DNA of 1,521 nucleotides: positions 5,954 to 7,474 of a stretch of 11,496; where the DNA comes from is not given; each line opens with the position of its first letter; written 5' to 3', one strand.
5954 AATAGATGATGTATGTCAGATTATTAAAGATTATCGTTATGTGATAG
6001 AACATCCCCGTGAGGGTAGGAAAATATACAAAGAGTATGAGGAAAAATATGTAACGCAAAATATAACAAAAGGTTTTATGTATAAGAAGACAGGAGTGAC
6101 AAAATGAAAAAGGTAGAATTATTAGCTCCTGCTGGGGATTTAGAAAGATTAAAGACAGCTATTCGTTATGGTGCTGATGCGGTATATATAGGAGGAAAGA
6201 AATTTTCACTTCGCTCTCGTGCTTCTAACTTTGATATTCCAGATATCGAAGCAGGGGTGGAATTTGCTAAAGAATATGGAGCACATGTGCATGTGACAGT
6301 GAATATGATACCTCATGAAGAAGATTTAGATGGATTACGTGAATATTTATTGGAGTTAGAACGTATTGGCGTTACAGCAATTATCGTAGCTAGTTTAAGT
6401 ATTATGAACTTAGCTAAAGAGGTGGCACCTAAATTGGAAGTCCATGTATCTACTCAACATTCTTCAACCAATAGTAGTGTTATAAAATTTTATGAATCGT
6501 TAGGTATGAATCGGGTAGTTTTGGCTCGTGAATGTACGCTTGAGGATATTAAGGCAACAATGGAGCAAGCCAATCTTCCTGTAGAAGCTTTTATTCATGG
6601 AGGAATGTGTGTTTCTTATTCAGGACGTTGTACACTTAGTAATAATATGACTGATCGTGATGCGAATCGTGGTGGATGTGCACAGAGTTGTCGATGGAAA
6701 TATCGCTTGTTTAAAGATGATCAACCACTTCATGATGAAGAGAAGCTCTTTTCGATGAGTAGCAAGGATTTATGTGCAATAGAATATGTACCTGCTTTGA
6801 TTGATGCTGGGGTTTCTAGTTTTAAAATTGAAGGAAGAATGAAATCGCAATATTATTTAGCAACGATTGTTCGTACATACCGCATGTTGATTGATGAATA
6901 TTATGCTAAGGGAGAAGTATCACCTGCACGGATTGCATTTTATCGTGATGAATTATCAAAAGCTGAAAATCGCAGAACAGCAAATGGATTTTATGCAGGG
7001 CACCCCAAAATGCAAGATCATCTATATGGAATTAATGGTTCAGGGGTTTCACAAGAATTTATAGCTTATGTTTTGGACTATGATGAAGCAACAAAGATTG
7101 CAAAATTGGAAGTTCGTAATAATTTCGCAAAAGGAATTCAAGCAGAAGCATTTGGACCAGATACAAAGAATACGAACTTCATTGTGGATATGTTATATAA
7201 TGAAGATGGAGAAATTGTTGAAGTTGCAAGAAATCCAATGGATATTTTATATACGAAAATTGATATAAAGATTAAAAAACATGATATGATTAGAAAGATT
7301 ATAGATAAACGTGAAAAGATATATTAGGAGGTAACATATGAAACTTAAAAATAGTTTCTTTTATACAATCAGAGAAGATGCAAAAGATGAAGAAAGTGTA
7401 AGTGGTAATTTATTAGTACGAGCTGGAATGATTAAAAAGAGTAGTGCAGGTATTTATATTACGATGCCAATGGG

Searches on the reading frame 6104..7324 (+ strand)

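Call 83: search_protein_families(library=pfam, proteins=[window:6104-7324:+], max_evalue=0.001)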
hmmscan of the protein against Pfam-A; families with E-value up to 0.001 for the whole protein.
window:6104-7324:+ (407 aa): 2 families
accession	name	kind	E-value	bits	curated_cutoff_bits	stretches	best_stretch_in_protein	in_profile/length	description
PF01136.24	Peptidase_U32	-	1.3e-81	273.8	22.4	1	76-302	2-232/233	Peptidase family U32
PF16325.11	Peptidase_U32_C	-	1.6e-22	79.8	28.2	1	317-397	3-83/83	Peptidase family U32 C-terminal domain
